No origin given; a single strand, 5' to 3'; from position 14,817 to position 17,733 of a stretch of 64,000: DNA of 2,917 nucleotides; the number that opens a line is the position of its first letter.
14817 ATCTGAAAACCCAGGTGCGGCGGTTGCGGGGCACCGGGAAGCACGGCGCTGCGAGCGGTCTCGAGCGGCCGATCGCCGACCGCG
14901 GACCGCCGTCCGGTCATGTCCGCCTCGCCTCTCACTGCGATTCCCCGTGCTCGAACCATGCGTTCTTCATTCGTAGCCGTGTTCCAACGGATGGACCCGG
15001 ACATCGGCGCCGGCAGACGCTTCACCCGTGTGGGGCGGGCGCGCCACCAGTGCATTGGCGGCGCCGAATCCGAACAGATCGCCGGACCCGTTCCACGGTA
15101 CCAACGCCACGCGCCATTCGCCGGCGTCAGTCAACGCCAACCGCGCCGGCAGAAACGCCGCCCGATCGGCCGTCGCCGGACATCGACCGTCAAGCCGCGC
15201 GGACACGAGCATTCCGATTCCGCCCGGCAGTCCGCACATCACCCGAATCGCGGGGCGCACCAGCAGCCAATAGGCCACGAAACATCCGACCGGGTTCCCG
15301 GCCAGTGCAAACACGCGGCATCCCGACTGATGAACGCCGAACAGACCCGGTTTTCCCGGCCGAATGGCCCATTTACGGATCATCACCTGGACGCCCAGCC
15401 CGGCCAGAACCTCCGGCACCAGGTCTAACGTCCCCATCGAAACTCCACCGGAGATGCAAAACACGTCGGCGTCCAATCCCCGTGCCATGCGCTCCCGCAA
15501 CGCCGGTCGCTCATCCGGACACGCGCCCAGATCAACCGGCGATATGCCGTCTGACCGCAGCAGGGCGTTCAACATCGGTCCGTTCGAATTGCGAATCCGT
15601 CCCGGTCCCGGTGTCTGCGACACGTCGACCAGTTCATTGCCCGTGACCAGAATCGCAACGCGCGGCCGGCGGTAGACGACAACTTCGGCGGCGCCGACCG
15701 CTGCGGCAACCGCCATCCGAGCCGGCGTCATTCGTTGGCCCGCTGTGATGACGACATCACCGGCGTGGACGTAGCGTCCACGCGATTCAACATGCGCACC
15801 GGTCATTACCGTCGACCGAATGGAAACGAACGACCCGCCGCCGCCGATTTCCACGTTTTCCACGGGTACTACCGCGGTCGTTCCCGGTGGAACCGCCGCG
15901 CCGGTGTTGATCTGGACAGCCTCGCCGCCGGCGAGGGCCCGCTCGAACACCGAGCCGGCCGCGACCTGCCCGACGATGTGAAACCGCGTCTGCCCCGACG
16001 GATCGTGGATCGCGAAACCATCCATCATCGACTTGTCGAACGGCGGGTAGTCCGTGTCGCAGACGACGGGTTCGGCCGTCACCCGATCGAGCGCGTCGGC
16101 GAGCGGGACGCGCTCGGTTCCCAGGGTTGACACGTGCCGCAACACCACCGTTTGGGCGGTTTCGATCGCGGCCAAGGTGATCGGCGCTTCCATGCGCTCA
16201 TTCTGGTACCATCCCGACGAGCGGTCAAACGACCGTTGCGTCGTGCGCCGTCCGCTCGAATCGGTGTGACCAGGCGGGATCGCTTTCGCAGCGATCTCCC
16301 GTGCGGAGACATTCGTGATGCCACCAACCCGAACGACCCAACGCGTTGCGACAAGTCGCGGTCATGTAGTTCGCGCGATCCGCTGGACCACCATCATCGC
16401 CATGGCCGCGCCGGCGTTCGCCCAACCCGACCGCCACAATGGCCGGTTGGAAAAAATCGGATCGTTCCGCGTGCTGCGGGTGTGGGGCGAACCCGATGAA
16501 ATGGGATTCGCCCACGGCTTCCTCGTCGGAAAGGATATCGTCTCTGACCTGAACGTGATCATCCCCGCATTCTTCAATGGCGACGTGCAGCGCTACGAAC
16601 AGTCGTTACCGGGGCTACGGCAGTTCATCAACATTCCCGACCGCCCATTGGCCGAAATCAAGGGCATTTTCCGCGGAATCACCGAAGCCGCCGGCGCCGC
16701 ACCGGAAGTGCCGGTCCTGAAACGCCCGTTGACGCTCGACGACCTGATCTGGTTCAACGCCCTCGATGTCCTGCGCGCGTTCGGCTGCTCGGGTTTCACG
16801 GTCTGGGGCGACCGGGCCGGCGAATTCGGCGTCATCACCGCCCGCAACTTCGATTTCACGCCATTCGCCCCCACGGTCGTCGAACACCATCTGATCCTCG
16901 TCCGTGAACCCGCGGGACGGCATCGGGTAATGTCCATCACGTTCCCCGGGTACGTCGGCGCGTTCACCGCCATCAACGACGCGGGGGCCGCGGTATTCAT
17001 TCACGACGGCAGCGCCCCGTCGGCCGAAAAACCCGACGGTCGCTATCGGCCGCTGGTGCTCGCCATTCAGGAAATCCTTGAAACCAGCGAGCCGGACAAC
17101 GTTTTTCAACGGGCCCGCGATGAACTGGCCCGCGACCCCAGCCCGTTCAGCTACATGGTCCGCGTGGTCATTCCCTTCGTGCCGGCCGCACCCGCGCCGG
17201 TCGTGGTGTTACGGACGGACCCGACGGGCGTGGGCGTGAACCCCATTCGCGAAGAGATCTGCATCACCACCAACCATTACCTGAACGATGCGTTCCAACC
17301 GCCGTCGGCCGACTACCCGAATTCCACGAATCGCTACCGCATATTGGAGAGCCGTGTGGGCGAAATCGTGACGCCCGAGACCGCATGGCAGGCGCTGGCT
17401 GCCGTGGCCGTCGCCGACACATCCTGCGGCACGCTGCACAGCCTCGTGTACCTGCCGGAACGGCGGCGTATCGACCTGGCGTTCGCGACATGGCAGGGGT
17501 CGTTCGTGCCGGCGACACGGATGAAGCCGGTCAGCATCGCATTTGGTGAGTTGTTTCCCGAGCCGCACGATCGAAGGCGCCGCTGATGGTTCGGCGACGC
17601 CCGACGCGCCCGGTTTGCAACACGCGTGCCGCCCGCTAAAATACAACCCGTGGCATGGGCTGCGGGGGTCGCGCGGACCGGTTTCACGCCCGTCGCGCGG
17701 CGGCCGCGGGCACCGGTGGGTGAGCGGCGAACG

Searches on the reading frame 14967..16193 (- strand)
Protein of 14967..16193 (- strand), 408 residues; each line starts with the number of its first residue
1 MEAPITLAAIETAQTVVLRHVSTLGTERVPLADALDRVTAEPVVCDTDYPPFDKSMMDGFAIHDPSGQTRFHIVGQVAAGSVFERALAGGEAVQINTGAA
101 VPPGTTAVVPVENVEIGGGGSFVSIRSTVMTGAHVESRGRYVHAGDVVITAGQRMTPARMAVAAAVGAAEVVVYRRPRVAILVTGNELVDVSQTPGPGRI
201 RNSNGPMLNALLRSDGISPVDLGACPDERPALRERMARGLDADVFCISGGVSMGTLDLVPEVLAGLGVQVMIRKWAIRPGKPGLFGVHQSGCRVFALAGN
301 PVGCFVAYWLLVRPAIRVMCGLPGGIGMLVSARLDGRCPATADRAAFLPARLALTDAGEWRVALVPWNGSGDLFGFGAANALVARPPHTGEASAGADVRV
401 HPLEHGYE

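Call 20: search_protein_families(library=pfam, proteins=[window:14967-16193:-], max_evalue=0.001)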
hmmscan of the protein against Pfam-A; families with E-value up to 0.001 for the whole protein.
window:14967-16193:- (408 aa): 3 families
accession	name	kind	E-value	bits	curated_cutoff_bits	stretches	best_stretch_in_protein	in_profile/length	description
PF03453.22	MoeA_N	-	1.1e-38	132.9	30.8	1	10-167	3-160/160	MoeA N-terminal region (domain I and II)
PF00994.29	MoCF_biosynth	-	2.1e-25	89.6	26.6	1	180-317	1-143/144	Probable molybdopterin binding domain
PF03454.20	MoeA_C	-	1.2e-09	38.7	22.1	1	332-403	2-72/72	MoeA C-terminal region (domain IV)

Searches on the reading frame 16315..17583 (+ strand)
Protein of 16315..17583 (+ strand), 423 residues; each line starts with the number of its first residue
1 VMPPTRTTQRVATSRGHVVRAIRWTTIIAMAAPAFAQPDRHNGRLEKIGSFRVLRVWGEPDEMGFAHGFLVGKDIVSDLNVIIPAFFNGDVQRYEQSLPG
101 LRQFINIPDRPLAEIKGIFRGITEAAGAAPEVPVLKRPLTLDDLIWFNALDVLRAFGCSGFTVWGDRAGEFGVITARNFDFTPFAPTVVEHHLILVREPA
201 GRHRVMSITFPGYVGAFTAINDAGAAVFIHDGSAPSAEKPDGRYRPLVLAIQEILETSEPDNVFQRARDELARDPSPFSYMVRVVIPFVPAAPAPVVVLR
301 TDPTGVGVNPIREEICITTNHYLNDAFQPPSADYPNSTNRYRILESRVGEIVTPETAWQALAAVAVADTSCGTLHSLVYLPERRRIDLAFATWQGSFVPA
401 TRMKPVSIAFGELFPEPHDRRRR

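Call 67: search_protein_families(library=pfam, proteins=[window:16315-17583:+], max_evalue=0.001)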
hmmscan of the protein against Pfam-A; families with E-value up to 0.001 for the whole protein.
window:16315-17583:+ (423 aa): 1 family
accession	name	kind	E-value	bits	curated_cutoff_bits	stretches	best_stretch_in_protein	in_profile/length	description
PF03417.21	AAT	-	2.6e-05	24.5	23.2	1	172-391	6-221/225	Acyl-coenzyme A:6-aminopenicillanic acid acyl-transferase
